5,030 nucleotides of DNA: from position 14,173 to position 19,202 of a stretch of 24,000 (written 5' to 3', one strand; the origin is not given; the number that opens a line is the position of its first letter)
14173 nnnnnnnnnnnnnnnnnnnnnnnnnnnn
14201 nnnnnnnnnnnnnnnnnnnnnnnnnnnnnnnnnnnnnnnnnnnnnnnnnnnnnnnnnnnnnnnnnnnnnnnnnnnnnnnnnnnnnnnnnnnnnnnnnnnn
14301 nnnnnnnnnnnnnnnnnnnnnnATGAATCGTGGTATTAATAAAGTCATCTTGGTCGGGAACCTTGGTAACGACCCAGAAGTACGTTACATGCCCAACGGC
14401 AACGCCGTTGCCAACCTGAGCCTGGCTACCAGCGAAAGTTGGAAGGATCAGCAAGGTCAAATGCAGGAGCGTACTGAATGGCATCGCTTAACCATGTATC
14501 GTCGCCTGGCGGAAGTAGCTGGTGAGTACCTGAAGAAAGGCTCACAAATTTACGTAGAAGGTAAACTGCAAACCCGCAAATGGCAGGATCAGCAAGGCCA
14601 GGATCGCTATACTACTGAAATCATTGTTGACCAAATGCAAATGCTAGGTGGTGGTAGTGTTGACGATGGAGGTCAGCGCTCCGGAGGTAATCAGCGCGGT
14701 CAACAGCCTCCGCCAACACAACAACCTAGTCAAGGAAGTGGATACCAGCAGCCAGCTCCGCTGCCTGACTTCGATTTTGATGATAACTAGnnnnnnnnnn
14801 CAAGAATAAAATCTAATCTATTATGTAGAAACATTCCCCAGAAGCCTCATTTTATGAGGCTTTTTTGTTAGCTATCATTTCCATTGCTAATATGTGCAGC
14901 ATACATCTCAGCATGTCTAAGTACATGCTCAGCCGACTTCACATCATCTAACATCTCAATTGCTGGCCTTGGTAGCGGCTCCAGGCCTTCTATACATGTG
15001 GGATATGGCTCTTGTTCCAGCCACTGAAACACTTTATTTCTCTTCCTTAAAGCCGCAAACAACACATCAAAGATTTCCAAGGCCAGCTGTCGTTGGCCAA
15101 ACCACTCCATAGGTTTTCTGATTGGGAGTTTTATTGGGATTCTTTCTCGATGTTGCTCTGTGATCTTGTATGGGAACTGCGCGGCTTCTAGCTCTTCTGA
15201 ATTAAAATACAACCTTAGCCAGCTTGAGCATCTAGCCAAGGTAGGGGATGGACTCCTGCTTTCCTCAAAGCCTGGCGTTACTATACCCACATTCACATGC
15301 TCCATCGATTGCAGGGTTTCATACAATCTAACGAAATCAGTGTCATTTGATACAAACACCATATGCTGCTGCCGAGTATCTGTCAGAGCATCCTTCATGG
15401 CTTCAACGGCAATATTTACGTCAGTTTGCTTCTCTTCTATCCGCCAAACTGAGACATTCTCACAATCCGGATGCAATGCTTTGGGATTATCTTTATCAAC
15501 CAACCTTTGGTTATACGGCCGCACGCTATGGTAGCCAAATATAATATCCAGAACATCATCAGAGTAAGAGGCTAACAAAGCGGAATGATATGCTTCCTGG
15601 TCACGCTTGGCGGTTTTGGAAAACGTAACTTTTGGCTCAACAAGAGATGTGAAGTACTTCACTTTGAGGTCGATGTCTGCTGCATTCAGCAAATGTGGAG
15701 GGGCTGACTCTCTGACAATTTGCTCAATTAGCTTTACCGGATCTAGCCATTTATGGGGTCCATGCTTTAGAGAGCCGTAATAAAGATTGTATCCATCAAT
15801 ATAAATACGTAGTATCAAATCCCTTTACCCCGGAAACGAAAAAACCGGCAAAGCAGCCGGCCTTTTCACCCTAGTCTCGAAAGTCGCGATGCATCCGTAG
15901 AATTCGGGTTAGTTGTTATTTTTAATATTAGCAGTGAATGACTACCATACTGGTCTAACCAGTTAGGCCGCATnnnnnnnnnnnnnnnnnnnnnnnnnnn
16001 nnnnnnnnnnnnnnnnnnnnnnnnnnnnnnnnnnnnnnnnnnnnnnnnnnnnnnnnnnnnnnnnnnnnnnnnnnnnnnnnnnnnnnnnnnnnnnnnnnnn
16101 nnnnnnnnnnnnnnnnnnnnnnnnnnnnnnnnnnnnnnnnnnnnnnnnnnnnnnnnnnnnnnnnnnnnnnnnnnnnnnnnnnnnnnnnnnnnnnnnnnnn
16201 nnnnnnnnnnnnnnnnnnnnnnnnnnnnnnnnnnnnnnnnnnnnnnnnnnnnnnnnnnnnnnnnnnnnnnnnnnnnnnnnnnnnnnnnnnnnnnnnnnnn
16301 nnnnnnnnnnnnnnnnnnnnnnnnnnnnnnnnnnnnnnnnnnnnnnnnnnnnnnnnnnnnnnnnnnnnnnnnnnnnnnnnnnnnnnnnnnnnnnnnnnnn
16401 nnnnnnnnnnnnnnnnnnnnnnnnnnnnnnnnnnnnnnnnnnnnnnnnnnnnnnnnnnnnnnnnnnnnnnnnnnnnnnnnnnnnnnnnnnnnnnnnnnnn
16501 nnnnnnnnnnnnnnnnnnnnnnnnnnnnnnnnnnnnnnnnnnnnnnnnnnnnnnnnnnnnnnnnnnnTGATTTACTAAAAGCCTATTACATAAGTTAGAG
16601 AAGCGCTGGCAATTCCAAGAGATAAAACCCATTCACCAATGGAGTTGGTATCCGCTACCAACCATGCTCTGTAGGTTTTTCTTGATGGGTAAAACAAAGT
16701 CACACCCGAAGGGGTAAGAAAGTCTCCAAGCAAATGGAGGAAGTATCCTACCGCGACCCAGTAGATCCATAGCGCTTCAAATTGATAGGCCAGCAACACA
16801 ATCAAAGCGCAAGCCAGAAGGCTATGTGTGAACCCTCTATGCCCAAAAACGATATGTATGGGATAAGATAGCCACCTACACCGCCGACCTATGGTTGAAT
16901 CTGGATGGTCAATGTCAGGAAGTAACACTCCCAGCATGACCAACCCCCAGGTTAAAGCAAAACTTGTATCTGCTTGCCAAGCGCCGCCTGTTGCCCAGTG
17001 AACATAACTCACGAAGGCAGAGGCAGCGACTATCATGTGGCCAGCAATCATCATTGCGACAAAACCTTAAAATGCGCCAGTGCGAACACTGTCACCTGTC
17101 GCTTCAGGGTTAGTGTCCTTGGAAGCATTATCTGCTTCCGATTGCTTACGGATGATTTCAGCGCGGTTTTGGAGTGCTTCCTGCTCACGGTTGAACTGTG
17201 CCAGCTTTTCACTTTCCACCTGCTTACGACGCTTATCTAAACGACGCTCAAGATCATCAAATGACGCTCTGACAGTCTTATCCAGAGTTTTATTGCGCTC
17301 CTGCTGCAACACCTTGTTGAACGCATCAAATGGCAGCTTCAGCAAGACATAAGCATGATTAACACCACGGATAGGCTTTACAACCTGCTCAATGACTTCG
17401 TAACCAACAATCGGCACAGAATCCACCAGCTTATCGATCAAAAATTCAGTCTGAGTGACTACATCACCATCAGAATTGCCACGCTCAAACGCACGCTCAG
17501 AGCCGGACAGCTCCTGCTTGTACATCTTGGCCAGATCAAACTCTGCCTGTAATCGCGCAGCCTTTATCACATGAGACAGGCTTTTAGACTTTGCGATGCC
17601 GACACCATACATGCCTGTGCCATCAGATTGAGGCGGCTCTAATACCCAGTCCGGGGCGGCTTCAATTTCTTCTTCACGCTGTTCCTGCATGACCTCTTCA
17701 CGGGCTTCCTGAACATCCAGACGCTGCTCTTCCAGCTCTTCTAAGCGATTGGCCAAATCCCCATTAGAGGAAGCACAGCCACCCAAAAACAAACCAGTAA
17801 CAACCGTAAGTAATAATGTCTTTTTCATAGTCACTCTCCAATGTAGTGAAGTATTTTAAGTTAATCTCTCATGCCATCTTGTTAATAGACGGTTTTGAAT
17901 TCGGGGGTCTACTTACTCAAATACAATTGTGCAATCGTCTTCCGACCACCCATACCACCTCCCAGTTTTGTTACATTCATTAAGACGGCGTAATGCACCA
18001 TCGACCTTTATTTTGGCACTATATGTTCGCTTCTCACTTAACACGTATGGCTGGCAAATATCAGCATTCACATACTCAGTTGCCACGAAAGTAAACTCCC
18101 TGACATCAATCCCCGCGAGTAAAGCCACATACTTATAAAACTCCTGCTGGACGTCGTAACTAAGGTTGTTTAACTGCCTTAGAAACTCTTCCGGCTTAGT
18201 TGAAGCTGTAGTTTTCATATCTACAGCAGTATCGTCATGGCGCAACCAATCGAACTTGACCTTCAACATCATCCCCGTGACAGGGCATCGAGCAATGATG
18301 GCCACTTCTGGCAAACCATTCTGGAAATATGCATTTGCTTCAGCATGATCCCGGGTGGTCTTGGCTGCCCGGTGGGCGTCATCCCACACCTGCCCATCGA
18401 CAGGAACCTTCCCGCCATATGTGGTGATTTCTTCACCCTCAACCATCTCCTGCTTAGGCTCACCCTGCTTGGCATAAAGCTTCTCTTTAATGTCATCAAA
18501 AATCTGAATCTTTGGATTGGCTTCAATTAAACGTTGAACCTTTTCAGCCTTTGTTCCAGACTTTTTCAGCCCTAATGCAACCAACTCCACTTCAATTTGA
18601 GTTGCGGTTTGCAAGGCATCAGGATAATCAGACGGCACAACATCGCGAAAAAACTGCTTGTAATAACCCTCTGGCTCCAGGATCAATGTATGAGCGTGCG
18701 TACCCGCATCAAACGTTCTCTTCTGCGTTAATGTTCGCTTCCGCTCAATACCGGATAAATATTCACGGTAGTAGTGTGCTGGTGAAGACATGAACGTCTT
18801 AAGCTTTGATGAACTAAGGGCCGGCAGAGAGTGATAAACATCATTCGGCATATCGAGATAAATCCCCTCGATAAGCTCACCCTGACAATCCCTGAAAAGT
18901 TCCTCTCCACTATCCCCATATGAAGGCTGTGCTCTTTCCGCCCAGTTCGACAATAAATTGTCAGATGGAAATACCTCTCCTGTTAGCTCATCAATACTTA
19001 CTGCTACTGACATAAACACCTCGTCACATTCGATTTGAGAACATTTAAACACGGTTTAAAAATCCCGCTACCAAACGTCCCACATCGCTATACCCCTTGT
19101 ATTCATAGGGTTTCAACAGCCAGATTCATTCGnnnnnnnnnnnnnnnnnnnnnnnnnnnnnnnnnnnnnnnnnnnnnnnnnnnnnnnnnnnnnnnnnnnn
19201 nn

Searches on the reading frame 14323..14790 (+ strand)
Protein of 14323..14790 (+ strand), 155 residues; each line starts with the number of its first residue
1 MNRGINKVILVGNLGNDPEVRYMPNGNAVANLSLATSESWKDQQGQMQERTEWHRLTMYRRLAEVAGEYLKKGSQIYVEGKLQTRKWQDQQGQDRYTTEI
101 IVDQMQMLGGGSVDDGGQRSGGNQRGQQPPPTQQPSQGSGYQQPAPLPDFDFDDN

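Call 23: search_protein_families(library=pfam, proteins=[window:14323-14790:+], max_evalue=0.001)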
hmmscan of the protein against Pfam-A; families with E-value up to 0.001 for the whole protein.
window:14323-14790:+ (155 aa): 1 family
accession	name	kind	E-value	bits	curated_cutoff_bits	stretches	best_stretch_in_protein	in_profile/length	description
PF00436.31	SSB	-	1.3e-43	147.7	26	1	5-108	1-104/104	Single-strand binding protein family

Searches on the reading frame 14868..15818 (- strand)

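Call 23: search_protein_families(library=pfam, proteins=[window:14868-15818:-], max_evalue=0.001)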
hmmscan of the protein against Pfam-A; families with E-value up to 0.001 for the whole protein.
window:14868-15818:- (316 aa): 1 family
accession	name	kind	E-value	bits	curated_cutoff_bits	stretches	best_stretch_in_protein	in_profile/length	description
PF01936.24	NYN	-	2.3e-10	41.6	24.2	1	5-185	4-126/145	NYN domain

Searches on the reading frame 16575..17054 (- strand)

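Call 23: search_protein_families(library=pfam, proteins=[window:16575-17054:-], max_evalue=0.001)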
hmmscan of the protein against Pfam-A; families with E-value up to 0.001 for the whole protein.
window:16575-17054:- (159 aa): 1 family
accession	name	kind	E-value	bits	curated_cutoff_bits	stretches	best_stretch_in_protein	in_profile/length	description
PF04307.19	YdjM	-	8.2e-27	94.2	29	1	1-136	1-135/176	YdjM inner membrane protein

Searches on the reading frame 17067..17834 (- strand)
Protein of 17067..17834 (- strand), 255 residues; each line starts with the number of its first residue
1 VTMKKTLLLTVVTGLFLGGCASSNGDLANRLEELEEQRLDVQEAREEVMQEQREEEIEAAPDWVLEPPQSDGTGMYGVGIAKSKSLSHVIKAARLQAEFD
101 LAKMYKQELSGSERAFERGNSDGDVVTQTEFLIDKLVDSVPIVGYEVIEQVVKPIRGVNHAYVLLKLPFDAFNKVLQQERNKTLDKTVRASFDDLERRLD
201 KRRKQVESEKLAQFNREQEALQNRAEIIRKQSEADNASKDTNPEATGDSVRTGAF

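Call 23: search_protein_families(library=pfam, proteins=[window:17067-17834:-], max_evalue=0.001)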
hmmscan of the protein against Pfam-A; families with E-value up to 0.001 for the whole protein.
window:17067-17834:- (255 aa): 1 family
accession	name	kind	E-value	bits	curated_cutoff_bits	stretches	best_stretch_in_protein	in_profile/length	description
PF02169.21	LPP20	-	6.3e-06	27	25.9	1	61-167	1-96/97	LPP20 lipoprotein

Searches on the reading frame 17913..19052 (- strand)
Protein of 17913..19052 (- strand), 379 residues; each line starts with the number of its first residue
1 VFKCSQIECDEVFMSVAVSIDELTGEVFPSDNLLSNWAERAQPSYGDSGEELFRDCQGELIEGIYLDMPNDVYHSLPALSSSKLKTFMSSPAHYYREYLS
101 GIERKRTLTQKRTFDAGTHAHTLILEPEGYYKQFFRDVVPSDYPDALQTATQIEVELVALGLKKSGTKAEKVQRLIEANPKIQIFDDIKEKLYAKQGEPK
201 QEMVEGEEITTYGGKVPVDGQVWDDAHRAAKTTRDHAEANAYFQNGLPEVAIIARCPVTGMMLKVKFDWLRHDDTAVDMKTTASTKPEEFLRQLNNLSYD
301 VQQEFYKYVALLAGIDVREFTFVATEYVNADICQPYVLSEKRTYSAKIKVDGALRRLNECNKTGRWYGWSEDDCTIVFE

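Call 23: search_protein_families(library=pfam, proteins=[window:17913-19052:-], max_evalue=0.001)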
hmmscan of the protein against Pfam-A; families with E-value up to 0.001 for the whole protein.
window:17913-19052:- (379 aa): 2 families
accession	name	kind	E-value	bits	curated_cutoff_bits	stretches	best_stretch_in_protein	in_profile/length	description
PF12684.13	DUF3799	-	6.5e-17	62.5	26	1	80-368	1-222/233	PDDEXK-like domain of unknown function (DUF3799)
PF12705.13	PDDEXK_1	-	2e-07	31.6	22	1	79-311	2-170/247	PD-(D/E)XK nuclease superfamily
